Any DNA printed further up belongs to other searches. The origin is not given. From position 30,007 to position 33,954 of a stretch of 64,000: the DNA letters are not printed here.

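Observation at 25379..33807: The AddB/AddA helicase-nuclease pair is interrupted by a 392-aa ORF of unknown function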

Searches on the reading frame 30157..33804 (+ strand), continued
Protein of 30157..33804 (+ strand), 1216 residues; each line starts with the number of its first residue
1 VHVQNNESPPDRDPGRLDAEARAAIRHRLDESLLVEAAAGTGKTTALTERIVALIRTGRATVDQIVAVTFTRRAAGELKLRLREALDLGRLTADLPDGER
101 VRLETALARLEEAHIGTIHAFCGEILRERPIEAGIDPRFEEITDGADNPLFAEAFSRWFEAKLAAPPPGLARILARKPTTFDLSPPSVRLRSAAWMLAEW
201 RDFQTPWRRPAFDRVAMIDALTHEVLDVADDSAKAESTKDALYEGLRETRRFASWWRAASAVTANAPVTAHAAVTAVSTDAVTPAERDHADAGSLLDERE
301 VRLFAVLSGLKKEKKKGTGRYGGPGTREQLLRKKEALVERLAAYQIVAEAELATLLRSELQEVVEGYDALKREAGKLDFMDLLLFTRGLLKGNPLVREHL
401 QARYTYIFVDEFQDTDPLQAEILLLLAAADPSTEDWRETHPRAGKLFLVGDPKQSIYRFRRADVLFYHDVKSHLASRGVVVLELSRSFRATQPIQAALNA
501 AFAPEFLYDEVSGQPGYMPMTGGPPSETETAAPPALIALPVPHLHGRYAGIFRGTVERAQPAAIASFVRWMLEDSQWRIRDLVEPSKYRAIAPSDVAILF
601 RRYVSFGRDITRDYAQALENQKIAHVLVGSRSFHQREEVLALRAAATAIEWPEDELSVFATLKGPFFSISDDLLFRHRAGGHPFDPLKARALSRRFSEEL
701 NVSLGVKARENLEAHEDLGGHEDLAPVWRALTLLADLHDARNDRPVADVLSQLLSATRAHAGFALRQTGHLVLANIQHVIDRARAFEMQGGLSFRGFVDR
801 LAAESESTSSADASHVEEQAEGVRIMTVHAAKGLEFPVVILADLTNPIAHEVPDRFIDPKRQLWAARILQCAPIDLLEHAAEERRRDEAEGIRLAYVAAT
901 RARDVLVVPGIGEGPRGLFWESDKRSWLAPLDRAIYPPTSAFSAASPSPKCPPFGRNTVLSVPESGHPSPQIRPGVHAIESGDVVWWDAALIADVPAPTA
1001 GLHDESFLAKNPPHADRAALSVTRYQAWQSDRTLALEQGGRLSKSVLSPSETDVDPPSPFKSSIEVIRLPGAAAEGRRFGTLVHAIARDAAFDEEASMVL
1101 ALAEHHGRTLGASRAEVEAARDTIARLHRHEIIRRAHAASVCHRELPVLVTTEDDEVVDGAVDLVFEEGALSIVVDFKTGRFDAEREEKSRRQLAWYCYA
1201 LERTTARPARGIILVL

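Call 12: find_homologous_proteins(query=window:30157-33804:+, max_evalue=1e-20)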
Query window:30157-33804:+ (1216 aa): 7991 proteins with E <= 1e-20 among 8000 candidates; the best 120 are listed.
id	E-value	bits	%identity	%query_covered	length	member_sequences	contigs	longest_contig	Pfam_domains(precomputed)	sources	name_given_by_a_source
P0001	0.0e+0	2699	100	100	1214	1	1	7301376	PF13538.13,PF12705.14,PF01443.25,PF13361.13,PF13245.13,PF00580.28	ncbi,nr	ncbi:MAG: UvrD-helicase domain-containing protein [Deltaproteobacteria bacterium]|nr:UvrD-helicase d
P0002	0.0e+0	1114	50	99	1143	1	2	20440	PF13538.13,PF12705.14,PF01443.25,PF13361.13,PF13245.13,PF00580.28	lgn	-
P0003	0.0e+0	1094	49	98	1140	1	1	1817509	PF13538.13,PF12705.14,PF01443.25,PF13361.13,PF13245.13,PF00580.28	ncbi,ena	-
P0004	0.0e+0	1079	48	99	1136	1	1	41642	PF13538.13,PF12705.14,PF01443.25,PF13361.13,PF13245.13,PF00580.28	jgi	jgi:ATP-dependent exoDNAse (exonuclease V) beta subunit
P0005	0.0e+0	1076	48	99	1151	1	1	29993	PF13538.13,PF01443.25,PF13361.13,PF13245.13,PF00580.28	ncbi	-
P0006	0.0e+0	1055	47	99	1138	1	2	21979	PF13538.13,PF12705.14,PF01443.25,PF13361.13,PF13245.13,PF00580.28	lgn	-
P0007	0.0e+0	1039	46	99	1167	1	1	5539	PF13538.13,PF12705.14,PF13361.13,PF13245.13,PF00580.28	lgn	-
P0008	0.0e+0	1038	48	98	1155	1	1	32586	PF13538.13,PF12705.14,PF13361.13,PF13245.13,PF00580.28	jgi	jgi:ATP-dependent exoDNAse (exonuclease V) beta subunit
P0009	0.0e+0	1035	45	99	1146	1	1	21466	PF13538.13,PF12705.14,PF13361.13,PF13245.13,PF00580.28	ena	-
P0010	0.0e+0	1034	45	98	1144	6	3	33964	PF13538.13,PF12705.14,PF13361.13,PF13245.13,PF00580.28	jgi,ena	jgi:ATP-dependent exoDNAse (exonuclease V) beta subunit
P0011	0.0e+0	1034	47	99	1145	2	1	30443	PF13538.13,PF12705.14,PF13361.13,PF13245.13,PF00580.28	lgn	-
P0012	0.0e+0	1034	46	99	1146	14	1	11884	PF13538.13,PF01443.25,PF13361.13,PF13245.13,PF00580.28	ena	-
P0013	0.0e+0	1032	45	99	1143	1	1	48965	PF13538.13,PF12705.14,PF13361.13,PF13245.13,PF00580.28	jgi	jgi:ATP-dependent helicase/nuclease subunit A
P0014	0.0e+0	1031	46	99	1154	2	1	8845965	PF13538.13,PF12705.14,PF13361.13,PF13245.13,PF00580.28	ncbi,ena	-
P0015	0.0e+0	1031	47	99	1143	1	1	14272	PF13538.13,PF12705.14,PF13361.13,PF13245.13,PF00580.28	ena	-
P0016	0.0e+0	1030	45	99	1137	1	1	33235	PF13538.13,PF12705.14,PF13361.13,PF13245.13,PF00580.28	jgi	-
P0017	0.0e+0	1030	47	98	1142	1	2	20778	PF13538.13,PF12705.14,PF13361.13,PF13245.13,PF00580.28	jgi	-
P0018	0.0e+0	1029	47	98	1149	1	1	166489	PF13538.13,PF12705.14,PF13361.13,PF13245.13,PF00580.28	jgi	jgi:ATP-dependent exoDNAse (exonuclease V) beta subunit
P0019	0.0e+0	1029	45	98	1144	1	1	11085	PF13538.13,PF12705.14,PF13361.13,PF13245.13,PF00580.28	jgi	jgi:ATP-dependent helicase/nuclease subunit A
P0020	0.0e+0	1029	46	99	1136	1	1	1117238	PF13538.13,PF12705.14,PF13361.13,PF13245.13,PF00580.28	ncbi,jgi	jgi:ATP-dependent exoDNAse (exonuclease V) beta subunit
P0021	0.0e+0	1028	45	99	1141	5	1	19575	PF13538.13,PF12705.14,PF13361.13,PF13245.13,PF00580.28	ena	-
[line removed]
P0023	0.0e+0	1027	45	99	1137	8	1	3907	PF13538.13,PF12705.14,PF13361.13,PF13245.13,PF00580.28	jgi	jgi:ATP-dependent helicase/nuclease subunit A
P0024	0.0e+0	1026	45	99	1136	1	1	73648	PF13538.13,PF12705.14,PF13361.13,PF13245.13,PF00580.28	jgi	jgi:ATP-dependent exoDNAse (exonuclease V) beta subunit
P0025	0.0e+0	1026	47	99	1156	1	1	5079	PF13538.13,PF12705.14,PF13361.13,PF13245.13,PF00580.28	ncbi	-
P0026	0.0e+0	1025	45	98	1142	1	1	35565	PF13538.13,PF12705.14,PF13361.13,PF13245.13,PF00580.28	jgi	jgi:ATP-dependent helicase/nuclease subunit A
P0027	0.0e+0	1024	45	98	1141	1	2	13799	PF13538.13,PF12705.14,PF13361.13,PF13245.13,PF00580.28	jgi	jgi:ATP-dependent helicase/nuclease subunit A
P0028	0.0e+0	1024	45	98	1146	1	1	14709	PF13538.13,PF12705.14,PF13361.13,PF13245.13,PF00580.28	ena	-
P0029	0.0e+0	1023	45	99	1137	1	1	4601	PF13538.13,PF12705.14,PF13361.13,PF13245.13,PF00580.28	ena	-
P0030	0.0e+0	1022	45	99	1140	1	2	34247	PF13538.13,PF12705.14,PF13361.13,PF13245.13,PF00580.28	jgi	-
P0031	0.0e+0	1022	45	98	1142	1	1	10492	PF13538.13,PF12705.14,PF13361.13,PF13245.13,PF00580.28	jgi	jgi:ATP-dependent exoDNAse (exonuclease V) beta subunit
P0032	0.0e+0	1021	46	99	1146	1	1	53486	PF13538.13,PF12705.14,PF13361.13,PF13245.13,PF00580.28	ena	-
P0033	0.0e+0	1021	48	98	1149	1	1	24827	PF13538.13,PF12705.14,PF13361.13,PF13245.13,PF00580.28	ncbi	-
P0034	0.0e+0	1021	45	98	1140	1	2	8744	PF13538.13,PF12705.14,PF13361.13,PF13245.13,PF00580.28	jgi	-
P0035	0.0e+0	1020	46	99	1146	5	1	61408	PF13538.13,PF12705.14,PF13361.13,PF13245.13,PF00580.28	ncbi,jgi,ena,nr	ncbi:MAG TPA: UvrD-helicase domain-containing protein [Bryobacteraceae bacterium]|nr:UvrD-helicase d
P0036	0.0e+0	1020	47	99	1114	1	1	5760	PF13538.13,PF12705.14,PF01443.25,PF13361.13,PF13245.13,PF00580.28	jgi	jgi:ATP-dependent helicase/nuclease subunit A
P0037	0.0e+0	1019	46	99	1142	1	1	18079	PF13538.13,PF12705.14,PF13361.13,PF13245.13,PF00580.28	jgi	jgi:ATP-dependent helicase/nuclease subunit A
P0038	0.0e+0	1019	45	98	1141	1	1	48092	PF13538.13,PF12705.14,PF13361.13,PF13245.13,PF00580.28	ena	-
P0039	0.0e+0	1019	44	98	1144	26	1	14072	PF13538.13,PF12705.14,PF13361.13,PF13245.13,PF00580.28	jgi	jgi:ATP-dependent helicase/nuclease subunit A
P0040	0.0e+0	1019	45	99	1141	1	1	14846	PF13538.13,PF12705.14,PF13361.13,PF13245.13,PF00580.28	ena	-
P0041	0.0e+0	1019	45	98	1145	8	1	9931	PF13538.13,PF12705.14,PF01443.25,PF13361.13,PF13245.13,PF00580.28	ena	-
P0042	0.0e+0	1019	45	99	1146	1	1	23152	PF13538.13,PF12705.14,PF13361.13,PF13245.13,PF00580.28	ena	-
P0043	0.0e+0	1019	45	99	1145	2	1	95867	PF13538.13,PF12705.14,PF01443.25,PF13361.13,PF13245.13,PF00580.28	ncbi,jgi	-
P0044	0.0e+0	1019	48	99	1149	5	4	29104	PF13538.13,PF12705.14,PF13361.13,PF13245.13,PF00580.28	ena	-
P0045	0.0e+0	1018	46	98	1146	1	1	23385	PF13538.13,PF12705.14,PF13361.13,PF13245.13,PF00580.28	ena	-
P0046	0.0e+0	1018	44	98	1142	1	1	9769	PF13538.13,PF12705.14,PF13361.13,PF13245.13,PF00580.28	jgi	jgi:ATP-dependent helicase/nuclease subunit A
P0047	0.0e+0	1018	45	98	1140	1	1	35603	PF13538.13,PF12705.14,PF13361.13,PF13245.13,PF00580.28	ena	-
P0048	0.0e+0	1017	45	99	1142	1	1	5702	PF13538.13,PF12705.14,PF13361.13,PF13245.13,PF00580.28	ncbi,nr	ncbi:MAG TPA: UvrD-helicase domain-containing protein [Bryobacteraceae bacterium]|nr:UvrD-helicase d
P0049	0.0e+0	1016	45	98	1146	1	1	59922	PF13538.13,PF12705.14,PF13361.13,PF13245.13,PF00580.28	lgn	-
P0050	0.0e+0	1016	45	99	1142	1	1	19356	PF13538.13,PF12705.14,PF13361.13,PF13245.13,PF00580.28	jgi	-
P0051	0.0e+0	1016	45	99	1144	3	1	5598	PF13538.13,PF12705.14,PF13361.13,PF13245.13,PF00580.28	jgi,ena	-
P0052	0.0e+0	1016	44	99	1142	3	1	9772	PF13538.13,PF12705.14,PF13361.13,PF13245.13,PF00580.28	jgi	-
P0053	0.0e+0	1016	48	98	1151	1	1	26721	PF13538.13,PF12705.14,PF13361.13,PF13245.13,PF00580.28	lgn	-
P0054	0.0e+0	1015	47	99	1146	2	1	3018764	PF13538.13,PF12705.14,PF13361.13,PF13245.13,PF00580.28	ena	-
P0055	0.0e+0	1015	45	99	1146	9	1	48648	PF13538.13,PF12705.14,PF13361.13,PF13245.13,PF00580.28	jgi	jgi:ATP-dependent helicase/nuclease subunit A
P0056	0.0e+0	1014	44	99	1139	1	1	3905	PF13538.13,PF12705.14,PF13361.13,PF13245.13,PF00580.28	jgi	jgi:ATP-dependent helicase/nuclease subunit A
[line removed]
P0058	0.0e+0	1014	45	99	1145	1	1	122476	PF13538.13,PF12705.14,PF01443.25,PF13361.13,PF13245.13,PF00580.28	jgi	jgi:ATP-dependent exoDNAse (exonuclease V) beta subunit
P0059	0.0e+0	1014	45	99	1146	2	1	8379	PF13538.13,PF12705.14,PF13361.13,PF13245.13,PF00580.28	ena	-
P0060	0.0e+0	1014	44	99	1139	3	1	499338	PF13538.13,PF12705.14,PF13361.13,PF13245.13,PF00580.28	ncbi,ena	-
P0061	0.0e+0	1014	44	99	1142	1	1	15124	PF13538.13,PF12705.14,PF13361.13,PF13245.13,PF00580.28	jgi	jgi:ATP-dependent helicase/nuclease subunit A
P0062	0.0e+0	1014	45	98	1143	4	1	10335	PF13538.13,PF12705.14,PF13361.13,PF13245.13,PF00580.28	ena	-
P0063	0.0e+0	1014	45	99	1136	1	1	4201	PF13538.13,PF12705.14,PF13361.13,PF13245.13,PF00580.28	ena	-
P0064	0.0e+0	1014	45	99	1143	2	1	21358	PF13538.13,PF12705.14,PF13361.13,PF13245.13,PF00580.28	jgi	jgi:ATP-dependent exoDNAse (exonuclease V) beta subunit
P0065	0.0e+0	1013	44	99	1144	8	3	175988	PF13538.13,PF12705.14,PF13361.13,PF13245.13,PF00580.28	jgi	jgi:ATP-dependent exoDNAse (exonuclease V) beta subunit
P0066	0.0e+0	1013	46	98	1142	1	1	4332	PF13538.13,PF12705.14,PF01443.25,PF13361.13,PF13245.13,PF00580.28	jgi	jgi:ATP-dependent exoDNAse (exonuclease V) beta subunit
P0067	0.0e+0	1012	45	99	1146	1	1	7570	PF13538.13,PF12705.14,PF13361.13,PF13245.13,PF00580.28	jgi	jgi:ATP-dependent helicase/nuclease subunit A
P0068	1.3e-298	1012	44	99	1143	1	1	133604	PF13538.13,PF12705.14,PF13361.13,PF13245.13,PF00580.28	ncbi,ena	-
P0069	1.5e-298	1012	45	98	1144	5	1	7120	PF13538.13,PF12705.14,PF13361.13,PF13245.13,PF00580.28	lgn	-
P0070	1.5e-298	1012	46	99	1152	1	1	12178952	PF13538.13,PF12705.14,PF13361.13,PF13245.13,PF00580.28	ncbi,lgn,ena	-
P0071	1.8e-298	1012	44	98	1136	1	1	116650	PF13538.13,PF12705.14,PF13361.13,PF13245.13,PF00580.28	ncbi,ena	-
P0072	1.9e-298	1012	45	99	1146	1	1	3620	PF13538.13,PF12705.14,PF13361.13,PF13245.13,PF00580.28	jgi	jgi:ATP-dependent helicase/nuclease subunit A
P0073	2.1e-298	1011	45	99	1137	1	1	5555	PF13538.13,PF12705.14,PF13361.13,PF13245.13,PF00580.28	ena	-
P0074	2.2e-298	1011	46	99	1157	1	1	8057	PF13538.13,PF12705.14,PF13361.13,PF13245.13,PF00580.28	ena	-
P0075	3.4e-298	1011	45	98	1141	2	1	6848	PF13538.13,PF12705.14,PF13361.13,PF13245.13,PF00580.28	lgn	-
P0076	4.1e-298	1010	44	99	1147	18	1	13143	PF13538.13,PF12705.14,PF13361.13,PF13245.13,PF00580.28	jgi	-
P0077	4.2e-298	1010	44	99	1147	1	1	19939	PF13538.13,PF12705.14,PF13361.13,PF13245.13,PF00580.28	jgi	jgi:ATP-dependent helicase/nuclease subunit A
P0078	4.2e-298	1010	45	99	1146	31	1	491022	PF13538.13,PF12705.14,PF13361.13,PF13245.13,PF00580.28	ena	-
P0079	4.3e-298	1010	44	99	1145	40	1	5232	PF13538.13,PF12705.14,PF13361.13,PF13245.13,PF00580.28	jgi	-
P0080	6.0e-298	1010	45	99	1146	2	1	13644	PF13538.13,PF12705.14,PF13361.13,PF13245.13,PF00580.28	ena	-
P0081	7.9e-298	1010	45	99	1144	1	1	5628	PF13538.13,PF12705.14,PF13361.13,PF13245.13,PF00580.28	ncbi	-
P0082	8.5e-298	1009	47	98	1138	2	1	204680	PF13538.13,PF12705.14,PF13361.13,PF13245.13,PF00580.28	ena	-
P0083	9.8e-298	1009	45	98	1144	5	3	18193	PF13538.13,PF12705.14,PF13361.13,PF13245.13,PF00580.28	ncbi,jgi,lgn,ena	jgi:ATP-dependent exoDNAse (exonuclease V) beta subunit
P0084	1.2e-297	1009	45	99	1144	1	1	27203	PF13538.13,PF12705.14,PF13361.13,PF13245.13,PF00580.28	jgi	jgi:ATP-dependent helicase/nuclease subunit A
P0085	1.3e-297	1009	44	98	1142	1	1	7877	PF13538.13,PF12705.14,PF13361.13,PF13245.13,PF00580.28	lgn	-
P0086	1.7e-297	1008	45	98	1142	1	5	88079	PF13538.13,PF12705.14,PF13361.13,PF13245.13,PF00580.28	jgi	jgi:ATP-dependent helicase/nuclease subunit A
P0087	2.0e-297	1008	45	99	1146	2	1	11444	PF13538.13,PF12705.14,PF13361.13,PF13245.13,PF00580.28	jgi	jgi:ATP-dependent helicase/nuclease subunit A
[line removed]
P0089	2.5e-297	1008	44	99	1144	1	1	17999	PF13538.13,PF12705.14,PF13361.13,PF13245.13,PF00580.28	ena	-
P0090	2.8e-297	1008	45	99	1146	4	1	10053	PF13538.13,PF12705.14,PF13361.13,PF13245.13,PF00580.28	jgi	jgi:ATP-dependent exoDNAse (exonuclease V) beta subunit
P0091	3.5e-297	1007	45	99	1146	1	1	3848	PF13538.13,PF12705.14,PF13361.13,PF13245.13,PF00580.28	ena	-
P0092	3.5e-297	1007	45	98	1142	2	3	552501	PF13538.13,PF12705.14,PF13361.13,PF13245.13,PF00580.28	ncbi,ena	-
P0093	4.5e-297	1007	44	99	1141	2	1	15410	PF13538.13,PF12705.14,PF13361.13,PF13245.13,PF00580.28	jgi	jgi:ATP-dependent helicase/nuclease subunit A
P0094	4.6e-297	1007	45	99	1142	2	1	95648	PF13538.13,PF12705.14,PF13361.13,PF13245.13,PF00580.28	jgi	jgi:ATP-dependent exoDNAse (exonuclease V) beta subunit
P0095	5.6e-297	1007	45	99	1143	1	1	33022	PF13538.13,PF12705.14,PF13361.13,PF13245.13,PF00580.28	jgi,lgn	jgi:ATP-dependent exoDNAse (exonuclease V) beta subunit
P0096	5.7e-297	1007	45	99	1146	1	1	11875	PF13538.13,PF12705.14,PF13361.13,PF13245.13,PF00580.28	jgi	jgi:ATP-dependent helicase/nuclease subunit A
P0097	7.1e-297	1006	44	98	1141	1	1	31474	PF13538.13,PF12705.14,PF13361.13,PF13245.13,PF00580.28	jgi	jgi:ATP-dependent helicase/nuclease subunit A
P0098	8.7e-297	1006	45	99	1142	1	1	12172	PF13538.13,PF12705.14,PF13361.13,PF13245.13,PF00580.28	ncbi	-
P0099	9.6e-297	1006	46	98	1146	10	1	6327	PF13538.13,PF12705.14,PF13361.13,PF13245.13,PF00580.28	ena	-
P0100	9.8e-297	1006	44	99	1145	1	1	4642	PF13538.13,PF12705.14,PF13361.13,PF13245.13,PF00580.28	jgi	jgi:ATP-dependent helicase/nuclease subunit A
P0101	1.1e-296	1006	44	99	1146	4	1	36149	PF13538.13,PF12705.14,PF13361.13,PF13245.13,PF00580.28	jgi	-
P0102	1.4e-296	1005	46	99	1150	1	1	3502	PF13538.13,PF12705.14,PF13361.13,PF13245.13,PF00580.28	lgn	-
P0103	1.6e-296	1005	46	98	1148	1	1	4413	PF13538.13,PF12705.14,PF13361.13,PF13245.13,PF00580.28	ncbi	-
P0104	2.2e-296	1005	44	99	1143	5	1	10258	PF13538.13,PF12705.14,PF13361.13,PF13245.13,PF00580.28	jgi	jgi:ATP-dependent helicase/nuclease subunit A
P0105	2.4e-296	1005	46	99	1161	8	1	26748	PF13538.13,PF12705.14,PF13361.13,PF13245.13,PF00580.28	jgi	jgi:ATP-dependent exoDNAse (exonuclease V) beta subunit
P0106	2.7e-296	1004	47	98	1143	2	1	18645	PF13538.13,PF12705.14,PF13361.13,PF13245.13,PF00580.28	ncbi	-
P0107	3.5e-296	1004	45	98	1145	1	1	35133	PF13538.13,PF12705.14,PF13361.13,PF13245.13,PF00580.28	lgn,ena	-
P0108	3.6e-296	1004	44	99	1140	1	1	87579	PF13538.13,PF12705.14,PF13361.13,PF13245.13,PF00580.28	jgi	jgi:ATP-dependent helicase/nuclease subunit A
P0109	3.7e-296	1004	45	99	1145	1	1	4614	PF13538.13,PF12705.14,PF13361.13,PF13245.13,PF00580.28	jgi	jgi:ATP-dependent helicase/nuclease subunit A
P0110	3.7e-296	1004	45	98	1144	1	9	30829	PF13538.13,PF12705.14,PF13361.13,PF13245.13,PF00580.28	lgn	-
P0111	3.9e-296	1004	45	99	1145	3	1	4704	PF13538.13,PF12705.14,PF13361.13,PF13245.13,PF00580.28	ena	-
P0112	4.7e-296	1004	44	98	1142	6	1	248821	PF13538.13,PF12705.14,PF13361.13,PF13245.13,PF00580.28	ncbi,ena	-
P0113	4.8e-296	1004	46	99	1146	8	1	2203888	PF13538.13,PF12705.14,PF13361.13,PF13245.13,PF00580.28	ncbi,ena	-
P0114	6.1e-296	1003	45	98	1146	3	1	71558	PF13538.13,PF12705.14,PF13361.13,PF13245.13,PF00580.28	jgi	jgi:ATP-dependent exoDNAse (exonuclease V) beta subunit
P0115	7.8e-296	1003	44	99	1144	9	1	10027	PF13538.13,PF12705.14,PF13361.13,PF13245.13,PF00580.28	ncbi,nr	ncbi:MAG TPA: UvrD-helicase domain-containing protein [Bryobacteraceae bacterium]|nr:UvrD-helicase d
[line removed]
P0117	1.3e-295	1002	45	99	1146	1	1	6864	PF13538.13,PF12705.14,PF13361.13,PF13245.13,PF00580.28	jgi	jgi:ATP-dependent exoDNAse (exonuclease V) beta subunit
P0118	1.6e-295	1002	46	99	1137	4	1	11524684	PF13538.13,PF12705.14,PF13361.13,PF13245.13,PF00580.28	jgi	jgi:ATP-dependent helicase/nuclease subunit A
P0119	1.8e-295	1002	45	99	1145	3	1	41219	PF13538.13,PF12705.14,PF13361.13,PF13245.13,PF00580.28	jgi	-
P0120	1.9e-295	1002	45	98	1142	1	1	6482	PF13538.13,PF12705.14,PF13361.13,PF13245.13,PF00580.28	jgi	jgi:ATP-dependent helicase/nuclease subunit A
